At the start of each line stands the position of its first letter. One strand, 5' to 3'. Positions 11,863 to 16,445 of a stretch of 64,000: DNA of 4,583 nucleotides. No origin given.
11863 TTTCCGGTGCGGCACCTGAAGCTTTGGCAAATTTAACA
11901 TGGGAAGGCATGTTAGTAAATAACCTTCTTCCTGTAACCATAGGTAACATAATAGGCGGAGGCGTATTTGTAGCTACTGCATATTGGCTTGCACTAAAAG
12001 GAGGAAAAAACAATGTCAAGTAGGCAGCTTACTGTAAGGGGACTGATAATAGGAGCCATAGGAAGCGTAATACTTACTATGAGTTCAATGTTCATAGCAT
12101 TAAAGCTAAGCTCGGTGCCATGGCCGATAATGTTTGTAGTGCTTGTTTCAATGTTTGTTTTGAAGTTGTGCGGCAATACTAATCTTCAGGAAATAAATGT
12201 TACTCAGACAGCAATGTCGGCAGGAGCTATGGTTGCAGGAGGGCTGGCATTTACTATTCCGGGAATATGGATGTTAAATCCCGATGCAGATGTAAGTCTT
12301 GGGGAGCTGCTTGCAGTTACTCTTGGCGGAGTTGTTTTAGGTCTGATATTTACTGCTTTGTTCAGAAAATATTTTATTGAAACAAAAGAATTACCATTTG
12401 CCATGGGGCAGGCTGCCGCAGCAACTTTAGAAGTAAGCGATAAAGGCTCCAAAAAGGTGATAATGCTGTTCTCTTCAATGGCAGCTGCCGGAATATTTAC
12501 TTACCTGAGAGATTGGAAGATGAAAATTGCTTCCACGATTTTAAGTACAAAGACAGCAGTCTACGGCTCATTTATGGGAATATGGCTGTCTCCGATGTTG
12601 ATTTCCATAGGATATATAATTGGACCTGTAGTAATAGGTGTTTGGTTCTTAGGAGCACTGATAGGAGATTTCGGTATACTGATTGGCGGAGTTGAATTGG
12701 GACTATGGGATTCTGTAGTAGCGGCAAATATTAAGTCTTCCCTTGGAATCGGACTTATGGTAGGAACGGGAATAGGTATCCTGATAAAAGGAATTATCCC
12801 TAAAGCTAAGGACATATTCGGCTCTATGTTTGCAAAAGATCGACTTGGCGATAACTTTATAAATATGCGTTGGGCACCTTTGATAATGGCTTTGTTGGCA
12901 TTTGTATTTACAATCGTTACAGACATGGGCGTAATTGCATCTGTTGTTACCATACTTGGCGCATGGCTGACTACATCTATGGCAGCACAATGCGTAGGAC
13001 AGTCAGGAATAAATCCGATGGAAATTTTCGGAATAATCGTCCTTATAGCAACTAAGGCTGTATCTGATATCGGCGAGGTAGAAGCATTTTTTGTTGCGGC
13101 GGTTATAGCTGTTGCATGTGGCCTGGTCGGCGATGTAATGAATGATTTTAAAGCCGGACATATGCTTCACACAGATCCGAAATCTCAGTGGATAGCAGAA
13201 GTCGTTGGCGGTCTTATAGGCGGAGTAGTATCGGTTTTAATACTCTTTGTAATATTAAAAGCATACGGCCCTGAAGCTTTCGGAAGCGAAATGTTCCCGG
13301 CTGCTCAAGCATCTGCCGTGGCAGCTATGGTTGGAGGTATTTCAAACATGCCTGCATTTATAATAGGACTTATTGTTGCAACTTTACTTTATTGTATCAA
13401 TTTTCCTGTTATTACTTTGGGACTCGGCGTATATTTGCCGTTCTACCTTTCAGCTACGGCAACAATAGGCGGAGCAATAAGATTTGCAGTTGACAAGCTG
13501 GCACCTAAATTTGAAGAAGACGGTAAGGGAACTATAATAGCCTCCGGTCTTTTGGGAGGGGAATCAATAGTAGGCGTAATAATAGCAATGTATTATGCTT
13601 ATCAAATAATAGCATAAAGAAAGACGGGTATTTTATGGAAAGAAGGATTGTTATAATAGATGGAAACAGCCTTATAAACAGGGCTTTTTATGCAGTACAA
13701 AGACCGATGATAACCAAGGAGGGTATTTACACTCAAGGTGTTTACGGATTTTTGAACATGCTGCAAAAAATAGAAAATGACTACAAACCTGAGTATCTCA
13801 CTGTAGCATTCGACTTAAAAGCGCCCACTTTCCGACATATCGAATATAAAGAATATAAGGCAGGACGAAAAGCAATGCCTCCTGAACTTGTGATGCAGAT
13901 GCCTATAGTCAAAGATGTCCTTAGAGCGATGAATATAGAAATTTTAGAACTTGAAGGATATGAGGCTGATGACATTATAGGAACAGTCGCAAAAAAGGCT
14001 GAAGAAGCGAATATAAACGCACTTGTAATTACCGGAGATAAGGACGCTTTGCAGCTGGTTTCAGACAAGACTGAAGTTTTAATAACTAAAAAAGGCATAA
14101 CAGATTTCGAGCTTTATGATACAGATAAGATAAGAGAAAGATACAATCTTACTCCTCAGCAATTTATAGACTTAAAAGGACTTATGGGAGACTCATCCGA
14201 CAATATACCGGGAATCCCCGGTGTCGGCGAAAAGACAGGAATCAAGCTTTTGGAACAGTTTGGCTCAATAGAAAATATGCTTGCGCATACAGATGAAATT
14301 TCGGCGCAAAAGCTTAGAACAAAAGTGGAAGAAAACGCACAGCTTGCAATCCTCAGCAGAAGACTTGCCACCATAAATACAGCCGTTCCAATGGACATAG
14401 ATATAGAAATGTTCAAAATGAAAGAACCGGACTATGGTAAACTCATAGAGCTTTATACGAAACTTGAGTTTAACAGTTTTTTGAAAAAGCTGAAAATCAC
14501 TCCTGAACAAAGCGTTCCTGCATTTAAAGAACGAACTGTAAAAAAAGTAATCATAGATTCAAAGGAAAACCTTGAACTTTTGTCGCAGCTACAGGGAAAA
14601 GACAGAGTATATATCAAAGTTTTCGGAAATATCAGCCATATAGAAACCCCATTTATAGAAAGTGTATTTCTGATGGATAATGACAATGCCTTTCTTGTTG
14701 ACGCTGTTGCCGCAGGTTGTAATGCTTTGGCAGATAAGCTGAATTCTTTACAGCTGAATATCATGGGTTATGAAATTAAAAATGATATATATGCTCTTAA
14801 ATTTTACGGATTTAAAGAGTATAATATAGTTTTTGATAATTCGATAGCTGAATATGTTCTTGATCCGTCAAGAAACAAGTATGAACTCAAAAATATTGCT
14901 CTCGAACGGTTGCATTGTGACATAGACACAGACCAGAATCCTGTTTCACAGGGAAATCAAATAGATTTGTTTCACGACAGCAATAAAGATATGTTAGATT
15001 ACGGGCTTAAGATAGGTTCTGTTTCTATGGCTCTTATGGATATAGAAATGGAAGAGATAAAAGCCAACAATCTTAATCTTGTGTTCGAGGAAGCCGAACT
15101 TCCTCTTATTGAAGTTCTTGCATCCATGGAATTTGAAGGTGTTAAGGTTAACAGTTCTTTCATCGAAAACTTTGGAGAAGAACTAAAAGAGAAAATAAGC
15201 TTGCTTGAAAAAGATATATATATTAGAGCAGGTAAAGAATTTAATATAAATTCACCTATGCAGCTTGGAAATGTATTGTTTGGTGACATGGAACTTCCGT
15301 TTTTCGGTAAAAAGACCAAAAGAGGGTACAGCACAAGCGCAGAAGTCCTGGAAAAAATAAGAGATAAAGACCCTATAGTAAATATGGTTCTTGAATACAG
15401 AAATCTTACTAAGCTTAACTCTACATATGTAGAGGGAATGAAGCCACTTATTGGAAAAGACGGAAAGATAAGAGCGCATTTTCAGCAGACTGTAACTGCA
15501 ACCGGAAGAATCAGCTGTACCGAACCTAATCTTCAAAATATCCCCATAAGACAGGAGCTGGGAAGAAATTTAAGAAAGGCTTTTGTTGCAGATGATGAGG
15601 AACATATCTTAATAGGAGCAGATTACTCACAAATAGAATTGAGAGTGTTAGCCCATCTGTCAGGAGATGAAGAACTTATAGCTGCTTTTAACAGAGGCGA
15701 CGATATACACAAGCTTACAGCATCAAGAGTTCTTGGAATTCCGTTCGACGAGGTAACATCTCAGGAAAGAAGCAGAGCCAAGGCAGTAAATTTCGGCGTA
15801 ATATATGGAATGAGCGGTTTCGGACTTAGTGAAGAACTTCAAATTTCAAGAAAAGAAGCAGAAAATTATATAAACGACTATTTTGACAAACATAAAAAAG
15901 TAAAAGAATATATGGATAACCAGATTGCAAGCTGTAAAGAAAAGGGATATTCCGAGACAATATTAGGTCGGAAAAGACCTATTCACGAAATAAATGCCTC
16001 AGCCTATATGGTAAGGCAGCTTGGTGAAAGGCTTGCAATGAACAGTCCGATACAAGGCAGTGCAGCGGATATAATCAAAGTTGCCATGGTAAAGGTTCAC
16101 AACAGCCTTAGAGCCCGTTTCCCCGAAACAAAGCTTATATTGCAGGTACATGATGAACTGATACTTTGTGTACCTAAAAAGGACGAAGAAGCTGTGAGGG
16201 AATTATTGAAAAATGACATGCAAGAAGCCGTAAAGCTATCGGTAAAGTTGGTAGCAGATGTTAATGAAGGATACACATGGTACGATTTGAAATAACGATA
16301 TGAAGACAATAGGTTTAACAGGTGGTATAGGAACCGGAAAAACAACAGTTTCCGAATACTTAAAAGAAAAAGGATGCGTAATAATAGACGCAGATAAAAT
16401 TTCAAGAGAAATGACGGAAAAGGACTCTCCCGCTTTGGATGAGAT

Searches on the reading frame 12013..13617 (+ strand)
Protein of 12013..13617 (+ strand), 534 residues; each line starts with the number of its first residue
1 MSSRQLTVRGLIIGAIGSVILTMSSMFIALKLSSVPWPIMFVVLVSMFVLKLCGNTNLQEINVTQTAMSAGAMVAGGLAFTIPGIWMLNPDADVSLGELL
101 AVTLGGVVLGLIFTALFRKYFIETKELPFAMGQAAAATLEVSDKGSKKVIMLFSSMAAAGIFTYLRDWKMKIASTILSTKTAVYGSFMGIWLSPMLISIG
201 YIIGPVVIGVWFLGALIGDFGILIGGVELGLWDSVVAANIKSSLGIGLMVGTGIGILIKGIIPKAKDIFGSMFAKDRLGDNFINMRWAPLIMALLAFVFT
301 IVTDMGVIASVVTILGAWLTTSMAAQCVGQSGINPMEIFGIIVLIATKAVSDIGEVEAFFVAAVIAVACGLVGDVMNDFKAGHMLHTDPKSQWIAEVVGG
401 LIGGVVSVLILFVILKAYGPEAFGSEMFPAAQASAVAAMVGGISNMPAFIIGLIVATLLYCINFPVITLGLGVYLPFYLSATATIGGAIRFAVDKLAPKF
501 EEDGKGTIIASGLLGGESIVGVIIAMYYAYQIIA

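Call 43: search_protein_families(library=ncbifam, proteins=[window:12013-13617:+], max_evalue=1e-10)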
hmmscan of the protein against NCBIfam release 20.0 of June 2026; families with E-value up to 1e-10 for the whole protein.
window:12013-13617:+ (534 aa): 2 families
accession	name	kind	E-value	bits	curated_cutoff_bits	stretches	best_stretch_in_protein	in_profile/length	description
TIGR00733.1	TIGR00733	equivalog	1.9e-32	112.6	182.5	2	6-224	2-219/589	OPT family oligopeptide transporter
TIGR00728.1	OPT_sfam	superfamily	1.1e-26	93.6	128.35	2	3-224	14-263/659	OPT family oligopeptide transporter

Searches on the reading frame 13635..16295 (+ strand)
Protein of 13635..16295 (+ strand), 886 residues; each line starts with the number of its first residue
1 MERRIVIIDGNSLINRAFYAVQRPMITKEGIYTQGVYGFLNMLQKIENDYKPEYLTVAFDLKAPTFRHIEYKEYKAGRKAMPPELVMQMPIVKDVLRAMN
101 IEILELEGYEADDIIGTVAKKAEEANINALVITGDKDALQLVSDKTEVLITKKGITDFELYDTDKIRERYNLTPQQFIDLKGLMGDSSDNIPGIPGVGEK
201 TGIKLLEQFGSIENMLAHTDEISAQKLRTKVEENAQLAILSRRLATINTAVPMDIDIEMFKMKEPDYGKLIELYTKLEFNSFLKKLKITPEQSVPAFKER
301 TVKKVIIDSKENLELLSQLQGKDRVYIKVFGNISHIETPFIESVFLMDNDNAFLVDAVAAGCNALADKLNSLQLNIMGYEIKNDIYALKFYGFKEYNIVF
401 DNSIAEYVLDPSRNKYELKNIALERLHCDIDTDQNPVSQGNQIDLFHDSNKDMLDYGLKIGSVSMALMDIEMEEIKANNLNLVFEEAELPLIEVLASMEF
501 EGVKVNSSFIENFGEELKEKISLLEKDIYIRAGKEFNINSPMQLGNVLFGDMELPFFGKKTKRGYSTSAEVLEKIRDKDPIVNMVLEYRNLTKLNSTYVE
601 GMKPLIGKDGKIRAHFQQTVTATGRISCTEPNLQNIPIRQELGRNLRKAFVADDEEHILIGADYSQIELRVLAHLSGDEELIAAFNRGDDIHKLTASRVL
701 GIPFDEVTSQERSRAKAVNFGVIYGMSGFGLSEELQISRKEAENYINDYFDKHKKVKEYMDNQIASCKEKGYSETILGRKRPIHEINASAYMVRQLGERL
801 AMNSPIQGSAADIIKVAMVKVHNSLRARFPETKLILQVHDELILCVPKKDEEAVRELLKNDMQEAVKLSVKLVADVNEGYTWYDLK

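Call 43: search_protein_families(library=ncbifam, proteins=[window:13635-16295:+], max_evalue=1e-10)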
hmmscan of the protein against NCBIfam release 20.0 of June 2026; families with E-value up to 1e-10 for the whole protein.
window:13635-16295:+ (886 aa): 14 families
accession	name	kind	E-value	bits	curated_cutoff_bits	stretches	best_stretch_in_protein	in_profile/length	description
NF004397.1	PRK05755.1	equivalog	3.5e-301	1001.9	720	1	4-886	2-889/889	DNA polymerase I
TIGR00593.1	pola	equivalog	1.6e-286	953.3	600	1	6-886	2-890/890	DNA polymerase I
NF011547.0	PRK14976.1-4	equivalog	5.1e-83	278.7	305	1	3-287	2-289/291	5'-3' exonuclease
NF011539.0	PRK14975.1-3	equivalog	1e-75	255.3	640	1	351-871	96-611/628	bifunctional 3'-5' exonuclease/DNA polymerase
NF011546.0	PRK14976.1-3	equivalog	2e-68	230.8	347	1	1-286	1-290/297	5'-3' exonuclease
NF011540.0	PRK14975.1-4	equivalog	5.2e-67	226.7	601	1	315-873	15-561/576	bifunctional 3'-5' exonuclease/DNA polymerase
NF011545.0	PRK14976.1-2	equivalog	3.7e-58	197.1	434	1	3-280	7-286/287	5'-3' exonuclease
NF011541.0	PRK14975.2-1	equivalog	2.3e-50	171.6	871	1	482-884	209-635/645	bifunctional 3'-5' exonuclease/DNA polymerase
NF007017.0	PRK09482.1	equivalog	4.3e-47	160.8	261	1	1-263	1-255/257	flap endonuclease Xni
NF038380.1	phage_DpoZ_1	exception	4.5e-45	154.2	500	1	441-884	136-604/607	aminoadenine-incorporating DNA polymerase DpoZ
NF011542.0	PRK14975.2-2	equivalog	1.3e-34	119.5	1061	1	592-882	483-787/802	bifunctional 3'-5' exonuclease/DNA polymerase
NF011543.0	PRK14975.2-3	equivalog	5.1e-34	117.4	1139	1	588-824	518-759/853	bifunctional 3'-5' exonuclease/DNA polymerase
NF011538.0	PRK14975.1-1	equivalog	7.6e-23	80.7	389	1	568-868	245-534/557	bifunctional 3'-5' exonuclease/DNA polymerase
NF038381.1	phage_DpoZ_2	exception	2.4e-19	69.1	350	1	491-857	318-728/754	aminoadenine-incorporating DNA polymerase DpoZ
